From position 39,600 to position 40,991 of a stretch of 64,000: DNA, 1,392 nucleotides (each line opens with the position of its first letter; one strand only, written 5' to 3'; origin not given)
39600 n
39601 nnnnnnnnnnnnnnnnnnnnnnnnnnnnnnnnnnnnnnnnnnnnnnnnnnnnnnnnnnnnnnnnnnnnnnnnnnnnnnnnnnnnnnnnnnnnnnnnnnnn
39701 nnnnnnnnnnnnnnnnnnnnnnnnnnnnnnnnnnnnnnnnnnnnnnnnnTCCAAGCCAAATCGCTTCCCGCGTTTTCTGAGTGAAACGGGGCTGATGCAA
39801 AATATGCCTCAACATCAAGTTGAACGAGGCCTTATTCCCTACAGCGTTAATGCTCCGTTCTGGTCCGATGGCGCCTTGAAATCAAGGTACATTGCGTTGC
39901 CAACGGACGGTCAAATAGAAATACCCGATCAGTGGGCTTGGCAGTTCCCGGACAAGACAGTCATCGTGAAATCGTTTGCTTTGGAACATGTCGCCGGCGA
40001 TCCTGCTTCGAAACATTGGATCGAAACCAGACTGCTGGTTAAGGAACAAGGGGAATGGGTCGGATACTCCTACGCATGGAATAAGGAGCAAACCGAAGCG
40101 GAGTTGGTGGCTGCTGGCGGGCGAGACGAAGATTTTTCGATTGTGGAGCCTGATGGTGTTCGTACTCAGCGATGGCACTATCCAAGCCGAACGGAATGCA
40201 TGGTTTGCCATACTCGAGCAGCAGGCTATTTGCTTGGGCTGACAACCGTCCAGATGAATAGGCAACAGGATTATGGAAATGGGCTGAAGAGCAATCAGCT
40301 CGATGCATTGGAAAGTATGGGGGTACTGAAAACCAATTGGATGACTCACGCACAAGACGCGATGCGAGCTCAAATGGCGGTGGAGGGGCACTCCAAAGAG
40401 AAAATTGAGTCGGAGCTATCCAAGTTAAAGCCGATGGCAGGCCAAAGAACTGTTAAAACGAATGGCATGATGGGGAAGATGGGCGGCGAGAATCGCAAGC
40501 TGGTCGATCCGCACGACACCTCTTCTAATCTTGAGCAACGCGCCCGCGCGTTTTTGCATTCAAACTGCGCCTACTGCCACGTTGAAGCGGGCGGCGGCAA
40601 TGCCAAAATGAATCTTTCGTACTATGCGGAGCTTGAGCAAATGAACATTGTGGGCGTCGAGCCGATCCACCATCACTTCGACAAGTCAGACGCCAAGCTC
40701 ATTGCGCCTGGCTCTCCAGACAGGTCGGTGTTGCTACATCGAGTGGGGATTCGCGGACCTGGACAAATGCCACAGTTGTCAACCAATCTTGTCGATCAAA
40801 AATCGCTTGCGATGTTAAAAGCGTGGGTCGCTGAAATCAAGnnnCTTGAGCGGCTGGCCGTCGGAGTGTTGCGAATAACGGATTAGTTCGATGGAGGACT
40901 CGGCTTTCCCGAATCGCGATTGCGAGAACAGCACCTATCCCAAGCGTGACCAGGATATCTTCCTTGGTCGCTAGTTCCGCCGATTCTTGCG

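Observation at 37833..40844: Bacterial counterpart of fungal CBM-dehydrogenase-cytochrome enzymes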

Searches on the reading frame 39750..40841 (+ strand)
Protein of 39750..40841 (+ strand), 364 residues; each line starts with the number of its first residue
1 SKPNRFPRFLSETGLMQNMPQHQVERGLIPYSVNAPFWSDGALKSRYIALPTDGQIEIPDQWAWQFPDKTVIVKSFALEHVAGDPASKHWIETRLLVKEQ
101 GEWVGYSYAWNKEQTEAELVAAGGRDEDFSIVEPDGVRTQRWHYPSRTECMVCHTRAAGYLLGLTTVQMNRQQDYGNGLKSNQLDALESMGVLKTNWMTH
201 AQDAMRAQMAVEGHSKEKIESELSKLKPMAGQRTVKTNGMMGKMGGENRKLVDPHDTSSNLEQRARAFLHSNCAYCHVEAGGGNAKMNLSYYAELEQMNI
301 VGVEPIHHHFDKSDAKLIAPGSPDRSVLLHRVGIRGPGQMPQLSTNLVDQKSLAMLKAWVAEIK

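Call 53: search_solved_structures(query=window:39750-40841:+, max_evalue=10, show_alignments=2)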
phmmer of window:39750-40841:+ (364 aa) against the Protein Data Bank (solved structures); distinct sequences matched with E-value up to 10: 1.
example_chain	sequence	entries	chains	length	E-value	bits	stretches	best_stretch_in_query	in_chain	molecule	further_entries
3b42_A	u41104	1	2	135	0.48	12.7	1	88-167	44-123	Methyl-accepting chemotaxis protein, putative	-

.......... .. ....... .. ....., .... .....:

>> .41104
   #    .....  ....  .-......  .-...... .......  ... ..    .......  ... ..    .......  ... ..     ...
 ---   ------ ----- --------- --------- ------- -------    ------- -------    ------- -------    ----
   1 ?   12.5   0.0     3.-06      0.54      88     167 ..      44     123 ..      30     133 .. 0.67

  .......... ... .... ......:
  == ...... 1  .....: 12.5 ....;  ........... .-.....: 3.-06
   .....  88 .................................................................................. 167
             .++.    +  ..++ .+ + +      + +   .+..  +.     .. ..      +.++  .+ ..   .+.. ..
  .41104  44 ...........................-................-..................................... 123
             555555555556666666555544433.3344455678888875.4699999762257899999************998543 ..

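Call 54: search_protein_families(library=pfam, proteins=[window:39750-40841:+], max_evalue=1)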
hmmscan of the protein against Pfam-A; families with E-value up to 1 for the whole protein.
window:39750-40841:+ (364 aa): 4 families
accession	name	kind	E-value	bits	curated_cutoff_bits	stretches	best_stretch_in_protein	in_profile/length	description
PF13442.11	Cytochrome_CBB3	-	0.0026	18.5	27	1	264-359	5-67/68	Cytochrome C oxidase, cbb3-type, subunit III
PF22113.1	Mtrc-MtrF_II-IV_dom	-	0.036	14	30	1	147-287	28-99/176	Outer membrane cytochrome MtrC/MtrF-like, domains II/IV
PF09626.15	DHC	-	0.12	13.8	22.2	0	234-283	64-114/116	Dihaem cytochrome c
PF14376.11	Haem_bd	-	0.17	12.3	27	0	256-297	23-60/133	Haem-binding domain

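Call 101: find_homologous_proteins(query=window:39750-40841:+)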
Query window:39750-40841:+ (364 aa): 619 proteins with E <= 0.001 among 2194 candidates; the best 120 are listed.
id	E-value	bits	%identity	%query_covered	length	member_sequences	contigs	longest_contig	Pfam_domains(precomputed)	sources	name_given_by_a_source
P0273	2.6e-171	588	71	98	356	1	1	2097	-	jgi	jgi:uncharacterized repeat protein (TIGR03806 family)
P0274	7.2e-152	524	62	99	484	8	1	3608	-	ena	-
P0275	1.2e-147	510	64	93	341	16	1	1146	-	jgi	jgi:uncharacterized repeat protein (TIGR03806 family)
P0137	3.1e-132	459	54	99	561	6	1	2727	PF07995.18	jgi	jgi:hypothetical protein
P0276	5.9e-118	412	51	98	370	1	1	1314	-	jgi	jgi:hypothetical protein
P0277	4.9e-117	409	50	99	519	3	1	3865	PF07995.18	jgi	jgi:hypothetical protein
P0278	1.6e-116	407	50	100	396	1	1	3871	-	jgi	jgi:uncharacterized repeat protein (TIGR03806 family)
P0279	7.2e-116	405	51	99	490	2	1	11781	-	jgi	jgi:uncharacterized repeat protein (TIGR03806 family)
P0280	7.5e-115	402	50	99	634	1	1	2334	PF07995.18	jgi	jgi:uncharacterized repeat protein (TIGR03806 family)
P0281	8.8e-115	402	50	99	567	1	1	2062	PF07995.18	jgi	jgi:hypothetical protein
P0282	1.6e-114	401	52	93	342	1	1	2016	-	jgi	jgi:hypothetical protein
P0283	2.9e-114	400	50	100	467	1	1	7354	-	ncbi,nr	ncbi:MAG TPA: hypothetical protein VKE74_03885, partial [Gemmataceae bacterium]|nr:hypothetical prot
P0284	3.0e-114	400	50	98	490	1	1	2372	-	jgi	jgi:hypothetical protein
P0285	7.0e-114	399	48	100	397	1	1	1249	-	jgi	jgi:uncharacterized repeat protein (TIGR03806 family)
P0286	7.8e-114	399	50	99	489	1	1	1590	-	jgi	jgi:uncharacterized repeat protein (TIGR03806 family)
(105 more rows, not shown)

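Call 108: search_dna_similar(query=window:39750-40841:+, collection=plasmids, mode=protein, max_evalue=0.001, max_rows=15)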
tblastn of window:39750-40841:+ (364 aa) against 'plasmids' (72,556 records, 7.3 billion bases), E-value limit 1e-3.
Records with a match: 4; places in all: 4; records where one place covers at least 80% of the query: 4.
Best place of each record, by identity: <60% 4.
By first word of the organism name: Sandaracinus 2; Pseudoalteromonas 1; Novosphingobium 1.
By predicted mobility (MOB-suite, as given by PLSDB): non-mobilizable 4.
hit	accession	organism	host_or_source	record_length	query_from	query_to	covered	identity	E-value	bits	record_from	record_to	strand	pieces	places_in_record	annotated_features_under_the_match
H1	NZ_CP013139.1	Pseudoalteromonas sp. Bsw20308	seawater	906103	6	360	98%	25.8%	2e-22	106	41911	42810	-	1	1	starch-binding protein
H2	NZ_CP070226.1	Sandaracinus amylolyticus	soil sample,soil sample collection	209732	7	363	98%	24.8%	5e-22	105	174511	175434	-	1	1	hypothetical protein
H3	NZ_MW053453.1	Sandaracinus sp.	-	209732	7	363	98%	24.8%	5e-22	105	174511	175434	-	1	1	hypothetical protein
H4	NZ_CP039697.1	Novosphingobium sp. EMRT-2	cell,freshwater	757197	29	364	92%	22.4%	5e-13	78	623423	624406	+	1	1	SO2930 family diheme c-type cytochrome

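Call 109: get_annotated_region(hit=H4, flank=5000)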
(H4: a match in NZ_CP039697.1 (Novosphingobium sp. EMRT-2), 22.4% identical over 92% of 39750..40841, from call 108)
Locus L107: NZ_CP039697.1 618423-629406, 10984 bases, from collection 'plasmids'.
description: Novosphingobium sp. EMRT-2 plasmid pABRDHK22, complete sequence
organism: Novosphingobium sp. EMRT-2 (NCBI taxid 2571749)
taxonomy: Bacteria; Pseudomonadota; Alphaproteobacteria; Sphingomonadales; Sphingomonadaceae; Novosphingobium; Novosphingobium sp. EMRT-2
host: -; source: cell,freshwater; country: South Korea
typing (MOB-suite, as given by PLSDB): non-mobilizable
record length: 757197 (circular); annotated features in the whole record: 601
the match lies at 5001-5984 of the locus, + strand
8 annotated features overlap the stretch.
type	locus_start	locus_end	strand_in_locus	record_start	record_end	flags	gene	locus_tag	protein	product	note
CDS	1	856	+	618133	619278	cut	-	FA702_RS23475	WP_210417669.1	TonB-dependent receptor plug domain-containing protein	-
CDS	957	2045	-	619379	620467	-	-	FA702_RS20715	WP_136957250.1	IS5 family transposase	-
CDS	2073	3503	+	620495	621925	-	-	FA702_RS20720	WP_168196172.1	TonB-dependent receptor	-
CDS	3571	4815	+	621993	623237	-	-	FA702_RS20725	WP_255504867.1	parallel beta-helix domain-containing protein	-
CDS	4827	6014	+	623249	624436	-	-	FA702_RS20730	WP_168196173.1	SO2930 family diheme c-type cytochrome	-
CDS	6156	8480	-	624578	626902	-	-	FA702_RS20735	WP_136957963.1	TonB-dependent receptor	GO:0015891 - siderophore transport [Evidence IEA]; GO:0055085 - transmembrane transport [Evidence IEA]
CDS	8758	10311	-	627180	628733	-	-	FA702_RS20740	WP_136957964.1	aldehyde dehydrogenase family protein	-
CDS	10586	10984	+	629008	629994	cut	-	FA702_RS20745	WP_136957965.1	AraC family transcriptional regulator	-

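Call 110: get_annotated_region(hit=H1, flank=5000)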
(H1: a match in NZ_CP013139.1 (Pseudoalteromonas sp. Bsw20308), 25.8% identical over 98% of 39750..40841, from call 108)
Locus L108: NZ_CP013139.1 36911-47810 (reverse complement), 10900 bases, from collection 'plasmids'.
description: Pseudoalteromonas sp. Bsw20308 plasmid pPBSW1, complete sequence
organism: Pseudoalteromonas sp. Bsw20308 (NCBI taxid 283699)
taxonomy: Bacteria; Pseudomonadota; Gammaproteobacteria; Alteromonadales; Pseudoalteromonadaceae; Pseudoalteromonas; Pseudoalteromonas sp. Bsw20308
host: -; source: seawater; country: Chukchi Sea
typing (MOB-suite, as given by PLSDB): non-mobilizable
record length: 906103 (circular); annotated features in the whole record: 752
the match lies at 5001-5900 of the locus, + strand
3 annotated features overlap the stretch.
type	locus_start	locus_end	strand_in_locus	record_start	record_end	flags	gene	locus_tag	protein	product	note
CDS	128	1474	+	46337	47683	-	astB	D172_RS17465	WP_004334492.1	N-succinylarginine dihydrolase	GO:0006527 - arginine catabolic process [Evidence IEA]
CDS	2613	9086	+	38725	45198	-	-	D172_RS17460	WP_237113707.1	starch-binding protein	-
CDS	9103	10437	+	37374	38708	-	-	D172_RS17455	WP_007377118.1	DUF1552 domain-containing protein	-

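Call 111: get_annotated_region(hit=H2, flank=5000)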
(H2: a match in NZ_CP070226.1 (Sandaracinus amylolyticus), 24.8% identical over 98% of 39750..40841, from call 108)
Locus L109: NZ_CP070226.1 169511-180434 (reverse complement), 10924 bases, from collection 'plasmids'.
description: Sandaracinus amylolyticus strain MSr10575 plasmid pSa001, complete sequence
organism: Sandaracinus amylolyticus (NCBI taxid 927083)
taxonomy: Bacteria; Myxococcota; ; Polyangiales; Sandaracinaceae; Sandaracinus; Sandaracinus amylolyticus
host: -; source: soil sample,soil sample collection; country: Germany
typing (MOB-suite, as given by PLSDB): non-mobilizable
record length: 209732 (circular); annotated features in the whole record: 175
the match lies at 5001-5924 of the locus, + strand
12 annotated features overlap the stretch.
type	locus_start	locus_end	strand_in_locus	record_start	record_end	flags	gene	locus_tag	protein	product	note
CDS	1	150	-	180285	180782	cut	-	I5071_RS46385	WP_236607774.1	SRPBCC domain-containing protein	-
CDS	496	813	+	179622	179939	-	-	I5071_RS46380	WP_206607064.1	hypothetical protein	-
CDS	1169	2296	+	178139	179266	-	-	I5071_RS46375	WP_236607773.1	hypothetical protein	-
CDS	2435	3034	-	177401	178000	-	-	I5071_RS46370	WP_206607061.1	response regulator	GO:0000160 - phosphorelay signal transduction system [Evidence IEA]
CDS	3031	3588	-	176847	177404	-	-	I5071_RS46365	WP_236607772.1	sigma-70 family RNA polymerase sigma factor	GO:0006352 - DNA-templated transcription initiation [Evidence IEA]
CDS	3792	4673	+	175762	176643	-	-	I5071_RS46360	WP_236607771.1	helix-turn-helix domain-containing protein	-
CDS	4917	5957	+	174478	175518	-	-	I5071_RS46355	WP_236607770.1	hypothetical protein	-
CDS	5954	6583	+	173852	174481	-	-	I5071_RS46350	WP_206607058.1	diheme cytochrome c-553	-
CDS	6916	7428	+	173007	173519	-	-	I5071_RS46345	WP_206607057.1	hypothetical protein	-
CDS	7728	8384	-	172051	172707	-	-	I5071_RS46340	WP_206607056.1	DJ-1/PfpI family protein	-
CDS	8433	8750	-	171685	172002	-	-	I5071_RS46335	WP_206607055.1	WGR domain-containing protein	-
CDS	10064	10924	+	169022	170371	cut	-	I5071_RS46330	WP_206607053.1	winged helix-turn-helix domain-containing protein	-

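Call 112: search_protein_families(library=pfam, proteins=[L108:2613-9086:+, L107:3571-4815:+, L107:4827-6014:+], max_evalue=0.001)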
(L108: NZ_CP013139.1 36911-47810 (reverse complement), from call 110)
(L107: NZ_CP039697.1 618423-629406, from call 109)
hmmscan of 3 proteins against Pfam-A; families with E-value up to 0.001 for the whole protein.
L108:2613-9086:+ (2157 aa): 14 families
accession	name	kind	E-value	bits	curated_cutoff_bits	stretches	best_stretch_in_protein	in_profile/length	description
PF16738.10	CBM26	-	7.8e-47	157.7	28.1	3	198-266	1-68/70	Starch-binding module 26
PF07995.17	GSDH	-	1.3e-40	140.1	25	1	428-741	15-287/332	Glucose / Sorbosone dehydrogenase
PF07627.16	PSCyt3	-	1.9e-31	108.7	27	1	1953-2048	1-97/98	Protein of unknown function (DUF1588)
PF07631.16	PSD4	-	3e-30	105.8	23.3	1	1803-1923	1-128/128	Protein of unknown function (DUF1592)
PF18911.6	PKD_4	-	1.4e-16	60.7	27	1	106-185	1-85/85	PKD domain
PF22352.2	K319L-like_PKD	-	1.7e-09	38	27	1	113-185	1-84/84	K319L-like, PKD domain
PF00034.26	Cytochrom_C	-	5.1e-09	37.8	21.3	1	1568-1615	3-50/90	Cytochrome c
PF07637.16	PSD5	-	3e-08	34.3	34.2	1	1743-1791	5-62/62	Protein of unknown function (DUF1595)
PF07626.16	PSD3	-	1.1e-07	32.6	23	1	1663-1726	1-62/65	Protein of unknown function (DUF1587)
PF13442.11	Cytochrome_CBB3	-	2e-07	31.7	27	0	1568-1628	5-61/68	Cytochrome C oxidase, cbb3-type, subunit III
PF00801.26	PKD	-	2e-06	28.1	23.5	1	122-182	14-78/80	PKD domain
PF07624.16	PSD2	-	1.1e-05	25.5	25.8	1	2084-2135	5-57/74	Protein of unknown function (DUF1585)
PF02368.24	Big_2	-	3.4e-05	24.2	22.8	1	1300-1369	12-77/79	Bacterial Ig-like domain (group 2)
PF16403.11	Bact_surface_Ig-like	-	0.0007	20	27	0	112-185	4-71/71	Bacterial surface protein, Ig-like domain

L107:3571-4815:+ (414 aa): 2 families
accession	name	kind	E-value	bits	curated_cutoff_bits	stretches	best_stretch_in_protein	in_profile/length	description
PF13229.12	Beta_helix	-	1.2e-18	67.7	25.9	1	131-305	2-149/158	Right handed beta helix region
PF05048.19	NosD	-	2.2e-12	47.3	23.6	1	114-293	24-172/212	Periplasmic copper-binding protein (NosD)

L107:4827-6014:+ (395 aa): 0 families

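Call 115: search_protein_families(library=pfam, proteins=[L107:4827-6014:+, L109:4917-5957:+], max_evalue=10)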
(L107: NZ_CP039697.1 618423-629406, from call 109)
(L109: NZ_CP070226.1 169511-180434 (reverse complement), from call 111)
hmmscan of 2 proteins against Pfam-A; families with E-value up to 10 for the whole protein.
L107:4827-6014:+ (395 aa): 8 families
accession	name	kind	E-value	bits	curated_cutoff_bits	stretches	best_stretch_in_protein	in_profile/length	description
PF07635.16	PSCyt1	-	0.0089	17.1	22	1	339-363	32-56/59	Planctomycete cytochrome C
PF09699.15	Paired_CXXCH_1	-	0.032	14.4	20.6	2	285-296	8-19/41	Doubled CXXCH motif (Paired_CXXCH_1)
PF14522.11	Cytochrome_C7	-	0.042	14.1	24.8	0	200-213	13-26/67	Cytochrome c7 and related cytochrome c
PF03150.19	CCP_MauG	-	0.045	14.8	25.6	1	200-234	21-54/149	Di-haem cytochrome c peroxidase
PF00034.26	Cytochrom_C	-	0.11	14.3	21.3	0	200-215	9-24/90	Cytochrome c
PF22113.1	Mtrc-MtrF_II-IV_dom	-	0.14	12.2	30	1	192-218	112-137/176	Outer membrane cytochrome MtrC/MtrF-like, domains II/IV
PF13442.11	Cytochrome_CBB3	-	0.21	12.4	27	0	283-296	11-23/68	Cytochrome C oxidase, cbb3-type, subunit III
PF14376.11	Haem_bd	-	0.35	11.3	27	0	272-292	28-48/133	Haem-binding domain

L109:4917-5957:+ (346 aa): 4 families
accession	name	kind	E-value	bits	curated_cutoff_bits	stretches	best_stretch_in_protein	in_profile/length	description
PF07635.16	PSCyt1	-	0.00017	22.6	22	1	290-315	32-57/59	Planctomycete cytochrome C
PF00034.26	Cytochrom_C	-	0.00052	21.7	21.3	1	236-293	10-56/90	Cytochrome c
PF13442.11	Cytochrome_CBB3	-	0.0012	19.5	27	2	237-332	13-67/68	Cytochrome C oxidase, cbb3-type, subunit III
PF09699.15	Paired_CXXCH_1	-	3.8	7.7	20.6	0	236-249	7-20/41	Doubled CXXCH motif (Paired_CXXCH_1)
